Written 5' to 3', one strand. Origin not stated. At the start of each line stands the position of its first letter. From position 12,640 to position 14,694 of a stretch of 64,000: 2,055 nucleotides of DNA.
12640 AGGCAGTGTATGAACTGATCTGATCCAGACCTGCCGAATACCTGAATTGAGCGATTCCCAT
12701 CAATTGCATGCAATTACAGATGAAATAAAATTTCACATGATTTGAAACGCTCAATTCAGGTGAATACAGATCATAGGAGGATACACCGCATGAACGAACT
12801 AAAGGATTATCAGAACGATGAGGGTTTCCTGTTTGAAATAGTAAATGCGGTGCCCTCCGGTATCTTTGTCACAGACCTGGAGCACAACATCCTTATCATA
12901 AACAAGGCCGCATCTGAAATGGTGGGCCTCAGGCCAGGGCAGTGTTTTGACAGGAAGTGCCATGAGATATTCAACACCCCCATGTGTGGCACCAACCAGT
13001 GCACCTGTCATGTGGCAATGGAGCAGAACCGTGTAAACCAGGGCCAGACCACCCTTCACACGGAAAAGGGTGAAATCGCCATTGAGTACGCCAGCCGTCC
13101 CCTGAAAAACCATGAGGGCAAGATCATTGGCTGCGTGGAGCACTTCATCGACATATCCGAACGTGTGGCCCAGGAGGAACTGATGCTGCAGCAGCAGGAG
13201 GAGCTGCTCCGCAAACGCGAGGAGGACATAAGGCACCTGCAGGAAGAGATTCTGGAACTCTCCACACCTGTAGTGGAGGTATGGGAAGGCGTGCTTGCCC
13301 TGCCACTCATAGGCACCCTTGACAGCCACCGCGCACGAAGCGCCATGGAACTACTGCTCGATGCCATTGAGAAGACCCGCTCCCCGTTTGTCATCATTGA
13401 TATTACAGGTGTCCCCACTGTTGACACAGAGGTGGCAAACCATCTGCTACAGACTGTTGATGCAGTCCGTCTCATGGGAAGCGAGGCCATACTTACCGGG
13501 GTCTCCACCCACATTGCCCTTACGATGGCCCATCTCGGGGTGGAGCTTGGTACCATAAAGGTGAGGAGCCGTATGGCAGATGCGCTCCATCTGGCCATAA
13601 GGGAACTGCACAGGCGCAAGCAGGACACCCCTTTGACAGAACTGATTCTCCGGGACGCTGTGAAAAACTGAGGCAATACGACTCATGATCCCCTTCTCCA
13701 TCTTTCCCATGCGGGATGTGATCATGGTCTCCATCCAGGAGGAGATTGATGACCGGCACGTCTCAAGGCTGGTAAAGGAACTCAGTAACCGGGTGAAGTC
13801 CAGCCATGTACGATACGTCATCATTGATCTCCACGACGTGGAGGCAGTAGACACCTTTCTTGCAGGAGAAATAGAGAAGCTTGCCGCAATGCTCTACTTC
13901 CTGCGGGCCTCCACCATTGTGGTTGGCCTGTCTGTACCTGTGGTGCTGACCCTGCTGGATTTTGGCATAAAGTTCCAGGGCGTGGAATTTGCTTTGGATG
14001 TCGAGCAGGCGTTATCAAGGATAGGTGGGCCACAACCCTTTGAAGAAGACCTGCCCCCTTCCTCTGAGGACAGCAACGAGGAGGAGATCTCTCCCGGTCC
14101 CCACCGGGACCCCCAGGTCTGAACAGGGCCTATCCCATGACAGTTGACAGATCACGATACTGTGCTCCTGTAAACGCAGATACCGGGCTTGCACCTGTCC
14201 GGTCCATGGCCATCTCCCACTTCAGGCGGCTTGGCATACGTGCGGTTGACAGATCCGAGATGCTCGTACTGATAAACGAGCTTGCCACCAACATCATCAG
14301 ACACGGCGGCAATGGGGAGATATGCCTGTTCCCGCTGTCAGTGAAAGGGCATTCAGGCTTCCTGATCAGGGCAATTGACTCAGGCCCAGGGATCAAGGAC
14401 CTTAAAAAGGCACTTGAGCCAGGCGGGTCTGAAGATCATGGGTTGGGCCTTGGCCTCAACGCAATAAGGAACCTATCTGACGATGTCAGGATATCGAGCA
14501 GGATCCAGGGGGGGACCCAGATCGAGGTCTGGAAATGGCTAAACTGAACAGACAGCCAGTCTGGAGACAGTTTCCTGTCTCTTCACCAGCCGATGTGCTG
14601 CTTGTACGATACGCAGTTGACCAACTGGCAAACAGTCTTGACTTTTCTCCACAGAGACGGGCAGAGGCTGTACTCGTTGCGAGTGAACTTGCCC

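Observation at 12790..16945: Stressosome-type RsbR-RsbS-RsbT operon wired to a kinase/phosphatase fusion and a kinase-like output, with no sigma factor or response regulator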

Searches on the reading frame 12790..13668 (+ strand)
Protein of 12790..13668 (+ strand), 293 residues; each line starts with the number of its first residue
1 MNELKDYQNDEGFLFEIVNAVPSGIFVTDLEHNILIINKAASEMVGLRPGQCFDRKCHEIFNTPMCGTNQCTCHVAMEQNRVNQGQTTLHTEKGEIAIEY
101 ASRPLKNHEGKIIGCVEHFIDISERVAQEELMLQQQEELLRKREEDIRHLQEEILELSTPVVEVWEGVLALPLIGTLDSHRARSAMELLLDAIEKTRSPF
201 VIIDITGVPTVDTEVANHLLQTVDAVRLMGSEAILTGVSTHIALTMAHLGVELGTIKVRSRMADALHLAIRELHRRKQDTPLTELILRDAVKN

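Call 3: search_protein_families(library=pfam, proteins=[window:12790-13668:+], max_evalue=0.1)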
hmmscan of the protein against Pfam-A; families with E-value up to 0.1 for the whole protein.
window:12790-13668:+ (293 aa): 9 families
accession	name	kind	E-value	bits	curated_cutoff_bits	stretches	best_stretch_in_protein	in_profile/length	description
PF08448.16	PAS_4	-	3.6e-14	53.4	23.1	1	19-126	2-109/110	PAS fold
PF01740.26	STAS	-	4.9e-13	49.2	22.6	1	160-252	2-94/106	STAS domain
PF13426.13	PAS_9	-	5.4e-12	46.3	27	1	22-124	1-103/103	PAS domain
PF00989.32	PAS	-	4e-07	30.5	22.6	1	14-116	3-107/113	PAS fold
PF13188.13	PAS_8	-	0.00072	19.8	21.8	1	17-59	6-45/65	PAS domain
PF24555.1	CC4_CEP85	-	0.0035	18.2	27.3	1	105-160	18-73/85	Centrosomal protein of 85 kDa-like, CC4 coiled-coil domain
PF12860.13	PAS_7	-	0.0037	17.8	27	1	19-130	2-115/115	PAS fold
PF13596.12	PAS_10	-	0.026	15.6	22.1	0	17-122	4-105/106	PAS domain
PF13466.11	STAS_2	-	0.035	14.7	29.2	1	173-251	3-79/80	STAS domain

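Call 4: search_protein_families(library=ncbifam, proteins=[window:12790-13668:+], max_evalue=0.1)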
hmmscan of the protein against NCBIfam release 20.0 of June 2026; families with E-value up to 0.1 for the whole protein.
window:12790-13668:+ (293 aa): 11 families
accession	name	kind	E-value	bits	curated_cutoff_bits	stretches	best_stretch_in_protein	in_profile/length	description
NF052652.1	YtvA_fam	equivalog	2.9e-24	86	250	1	141-265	118-242/243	YtvA family blue-light photoreceptor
NF008468.0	PRK11360.1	equivalog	2.8e-12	45.8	646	1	17-136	273-391/616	two-component system sensor histidine kinase AtoS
TIGR00229.1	sensory_box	domain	4.4e-09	36.5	22.9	1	12-130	5-124/126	PAS domain S-box protein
TIGR00377.1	ant_ant_sig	superfamily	7.9e-05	22.5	53.45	1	163-247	8-92/108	anti-sigma factor antagonist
NF046044.1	PnpS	equivalog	8.3e-05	21.8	400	1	5-129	48-167/390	two-component system histidine kinase PnpS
NF033092.0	HK_WalK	equivalog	0.00052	18.7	725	1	16-126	262-366/594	cell wall metabolism sensor histidine kinase WalK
NF052573.1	HisKinEspAMyxo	equivalog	0.00068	17.8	1400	1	18-127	260-370/755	serine histidine kinase EspA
NF008467.0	PRK11359.1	equivalog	0.00068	17.7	857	1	17-125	141-251/800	oxygen-sensing cyclic-di-GMP phosphodiesterase DosP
NF053781.1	cdiGMPphdstlr2612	equivalog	0.0013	16.5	1600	1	11-151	14-162/1268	Tlr1612 family c-di-GMP phosphodiesterase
NF007298.0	PRK09776.1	equivalog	0.01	13.7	1135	1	25-125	568-673/1111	diguanylate cyclase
TIGR02886.1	spore_II_AA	equivalog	0.055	13.5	114.75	1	163-246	4-87/106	anti-sigma F factor antagonist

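Call 72: search_solved_structures(query=window:12790-13668:+, max_evalue=0.01, show_alignments=1)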
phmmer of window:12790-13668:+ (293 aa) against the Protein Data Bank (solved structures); distinct sequences matched with E-value up to 0.01: 19.
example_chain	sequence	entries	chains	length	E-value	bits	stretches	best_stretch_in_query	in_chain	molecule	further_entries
7o0i_B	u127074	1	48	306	2.7e-27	99.3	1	142-270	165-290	Anti-anti-sigma factor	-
6qcm_CD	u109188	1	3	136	9.3e-27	97.6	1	152-271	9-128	RsbR protein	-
6qcm_CB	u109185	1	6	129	1.6e-26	96.8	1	154-271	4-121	RsbR protein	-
6qcm_AB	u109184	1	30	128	2.1e-26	96.4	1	154-271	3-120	RsbR protein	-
9o3o_A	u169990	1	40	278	2.4e-26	96.2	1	152-271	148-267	STAS domain-containing protein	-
9o4r_A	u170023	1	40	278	2.6e-26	96.1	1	152-271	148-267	RsbR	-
7b0u_A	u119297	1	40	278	2.6e-26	96.1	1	152-271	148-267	RsbR protein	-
9o5l_A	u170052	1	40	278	3.3e-26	95.8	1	152-271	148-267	STAS domain-containing protein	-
9o3z_A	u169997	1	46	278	1.2e-25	93.9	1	152-271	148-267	RsbR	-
9o4h_A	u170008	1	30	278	1.7e-25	93.5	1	152-271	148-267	RsbR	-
6qcm_AD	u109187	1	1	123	5.8e-22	81.8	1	152-245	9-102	RsbR protein,RsbR protein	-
2mwg_A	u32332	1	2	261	3e-16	63.1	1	144-267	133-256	Blue-light photoreceptor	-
6qcm_A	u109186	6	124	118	6.2e-10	42.4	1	160-256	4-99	RsbS protein | RsbT antagonist protein RsbS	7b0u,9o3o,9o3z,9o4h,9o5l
6jhk_A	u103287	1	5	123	6.4e-10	42.4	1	160-273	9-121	RsbS negative regulator of sigma-B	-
9o4r_a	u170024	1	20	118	8.8e-10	41.9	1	160-256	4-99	RsbT antagonist protein RsbS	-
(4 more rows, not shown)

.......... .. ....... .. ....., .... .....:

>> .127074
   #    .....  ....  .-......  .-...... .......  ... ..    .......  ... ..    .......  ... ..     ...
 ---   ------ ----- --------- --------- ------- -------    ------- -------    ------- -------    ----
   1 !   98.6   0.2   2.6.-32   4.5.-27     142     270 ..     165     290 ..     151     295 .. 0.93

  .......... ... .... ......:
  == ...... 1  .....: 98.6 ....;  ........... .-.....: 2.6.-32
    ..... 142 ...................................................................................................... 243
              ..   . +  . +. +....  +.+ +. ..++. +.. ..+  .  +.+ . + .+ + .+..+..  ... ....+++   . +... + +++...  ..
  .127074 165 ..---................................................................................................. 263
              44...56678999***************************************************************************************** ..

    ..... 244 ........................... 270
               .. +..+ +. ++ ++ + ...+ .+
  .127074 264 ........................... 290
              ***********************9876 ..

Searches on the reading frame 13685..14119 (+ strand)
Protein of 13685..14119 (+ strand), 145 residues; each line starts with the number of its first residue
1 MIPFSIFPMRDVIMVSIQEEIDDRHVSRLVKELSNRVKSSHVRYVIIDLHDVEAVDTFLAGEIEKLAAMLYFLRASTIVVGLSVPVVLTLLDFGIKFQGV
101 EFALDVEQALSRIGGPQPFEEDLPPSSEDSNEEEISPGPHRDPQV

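Call 3: search_protein_families(library=pfam, proteins=[window:13685-14119:+], max_evalue=0.1)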
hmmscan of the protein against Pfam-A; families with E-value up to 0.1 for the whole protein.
window:13685-14119:+ (145 aa): 3 families
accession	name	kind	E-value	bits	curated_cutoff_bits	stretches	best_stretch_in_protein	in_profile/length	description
PF01740.26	STAS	-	3.7e-07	30.3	22.6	1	11-107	9-104/106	STAS domain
PF13466.11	STAS_2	-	0.047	14.3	29.2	1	15-58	1-42/80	STAS domain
PF11582.13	DUF3240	-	0.057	13.9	21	1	15-53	61-99/102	Protein of unknown function (DUF3240)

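Call 4: search_protein_families(library=ncbifam, proteins=[window:13685-14119:+], max_evalue=0.1)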
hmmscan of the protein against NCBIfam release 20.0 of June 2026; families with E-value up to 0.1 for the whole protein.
window:13685-14119:+ (145 aa): 3 families
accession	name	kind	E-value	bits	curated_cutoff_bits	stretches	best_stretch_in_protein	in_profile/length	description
NF052652.1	YtvA_fam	equivalog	9e-09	35.2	250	1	10-110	143-243/243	YtvA family blue-light photoreceptor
TIGR02886.1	spore_II_AA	equivalog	0.00043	20.2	114.75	1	10-59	7-56/106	anti-sigma F factor antagonist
TIGR00377.1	ant_ant_sig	superfamily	0.0098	15.8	53.45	1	10-58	11-59/108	anti-sigma factor antagonist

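Call 73: search_solved_structures(query=window:13685-14119:+, max_evalue=0.01, show_alignments=2)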
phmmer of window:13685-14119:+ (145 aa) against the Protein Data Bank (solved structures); distinct sequences matched with E-value up to 0.01: 11.
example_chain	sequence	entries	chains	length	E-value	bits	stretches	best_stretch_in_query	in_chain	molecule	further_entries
6qcm_A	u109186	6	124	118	2.2e-14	56.9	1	6-113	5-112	RsbS protein | RsbT antagonist protein RsbS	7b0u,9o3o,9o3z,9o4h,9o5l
9o4r_a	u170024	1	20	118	3.1e-14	56.4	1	6-113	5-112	RsbT antagonist protein RsbS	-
6jhk_A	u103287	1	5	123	4e-14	56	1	6-112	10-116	RsbS negative regulator of sigma-B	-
2vy9_A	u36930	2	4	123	2.6e-08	37.2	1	6-114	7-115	ANTI-SIGMA-FACTOR ANTAGONIST | ANTI-SIGMA-FACTOR ANTAGONIST (STAS) DOMAIN PROTEIN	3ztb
3zxn_A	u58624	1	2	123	5.1e-08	36.2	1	6-114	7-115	ANTI-SIGMA-FACTOR ANTAGONIST (STAS) DOMAIN PROTEIN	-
7o0i_a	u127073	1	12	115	1.2e-05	28.6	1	4-109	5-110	RsbS, negative regulator of sigma-B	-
7o0i_B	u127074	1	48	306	8.8e-05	25.8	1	9-102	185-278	Anti-anti-sigma factor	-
1auz_A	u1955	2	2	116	0.0047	20.2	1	11-114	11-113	SPOIIAA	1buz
6qcm_AB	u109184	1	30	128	0.0067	19.7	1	16-100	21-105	RsbR protein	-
6qcm_CB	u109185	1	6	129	0.0069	19.6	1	16-100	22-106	RsbR protein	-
6qcm_CD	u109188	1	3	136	0.0082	19.4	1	15-100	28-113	RsbR protein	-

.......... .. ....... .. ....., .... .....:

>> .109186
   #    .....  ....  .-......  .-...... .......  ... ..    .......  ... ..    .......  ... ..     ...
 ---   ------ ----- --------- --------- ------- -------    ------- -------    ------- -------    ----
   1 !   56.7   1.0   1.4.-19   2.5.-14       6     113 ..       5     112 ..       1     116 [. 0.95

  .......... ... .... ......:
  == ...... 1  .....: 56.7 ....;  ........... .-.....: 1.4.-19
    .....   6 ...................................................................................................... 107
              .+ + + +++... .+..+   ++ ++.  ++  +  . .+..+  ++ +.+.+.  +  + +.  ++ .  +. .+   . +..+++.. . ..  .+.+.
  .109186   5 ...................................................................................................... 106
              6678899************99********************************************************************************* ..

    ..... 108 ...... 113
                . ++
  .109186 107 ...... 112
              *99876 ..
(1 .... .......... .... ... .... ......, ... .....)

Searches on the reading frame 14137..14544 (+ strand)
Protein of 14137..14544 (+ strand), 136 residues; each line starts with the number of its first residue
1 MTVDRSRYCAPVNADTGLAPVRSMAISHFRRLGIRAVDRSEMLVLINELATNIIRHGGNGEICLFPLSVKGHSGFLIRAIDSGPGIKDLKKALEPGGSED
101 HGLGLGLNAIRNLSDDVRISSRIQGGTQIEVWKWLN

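Call 3: search_protein_families(library=pfam, proteins=[window:14137-14544:+], max_evalue=0.1)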
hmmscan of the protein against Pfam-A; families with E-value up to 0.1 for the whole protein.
window:14137-14544:+ (136 aa): 2 families
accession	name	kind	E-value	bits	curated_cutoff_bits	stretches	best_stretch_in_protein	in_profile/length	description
PF13581.12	HATPase_c_2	-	7e-13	49.1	27.4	1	18-130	8-124/127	Histidine kinase-like ATPase domain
PF02518.31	HATPase_c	-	4.3e-08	34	26.4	1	41-132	5-106/111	Histidine kinase-, DNA gyrase B-, and HSP90-like ATPase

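Call 4: search_protein_families(library=ncbifam, proteins=[window:14137-14544:+], max_evalue=0.1)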
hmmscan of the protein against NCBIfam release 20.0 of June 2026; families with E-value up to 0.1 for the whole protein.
window:14137-14544:+ (136 aa): 4 families
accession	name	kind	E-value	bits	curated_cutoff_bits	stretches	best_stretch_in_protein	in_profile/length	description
NF041045.1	RsbA_anti_sig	subfamily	2.7e-12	46.5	210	1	12-131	185-300/303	anti-sigma factor RsbA family regulatory protein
TIGR01925.2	spIIAB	equivalog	2.4e-10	40.4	135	1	22-134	18-135/137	anti-sigma F factor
NF041832.1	near_NosP_CTERM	subfamily_domain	0.016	14.3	400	1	45-127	124-217/370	NahK/ErcS family hybrid sensor histidine kinase/response regulator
NF008184.0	PRK10935.1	equivalog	0.084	11.5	553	1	39-131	469-555/565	nitrate/nitrite two-component system sensor histidine kinase NarQ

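Call 28: search_solved_structures(query=window:14137-14544:+, max_evalue=1)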
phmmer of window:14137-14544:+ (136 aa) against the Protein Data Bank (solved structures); distinct sequences matched with E-value up to 1: 4.
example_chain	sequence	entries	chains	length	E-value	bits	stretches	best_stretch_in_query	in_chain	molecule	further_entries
1til_A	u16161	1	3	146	7.4e-05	26.4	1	38-132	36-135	Anti-sigma F factor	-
1l0o_A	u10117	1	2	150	8e-05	26.3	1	38-132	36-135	Anti-sigma F factor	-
1th8_A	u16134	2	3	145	9e-05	26.1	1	38-131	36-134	Anti-sigma F factor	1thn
1tid_A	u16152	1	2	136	9.2e-05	26.1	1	38-130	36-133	Anti-sigma F factor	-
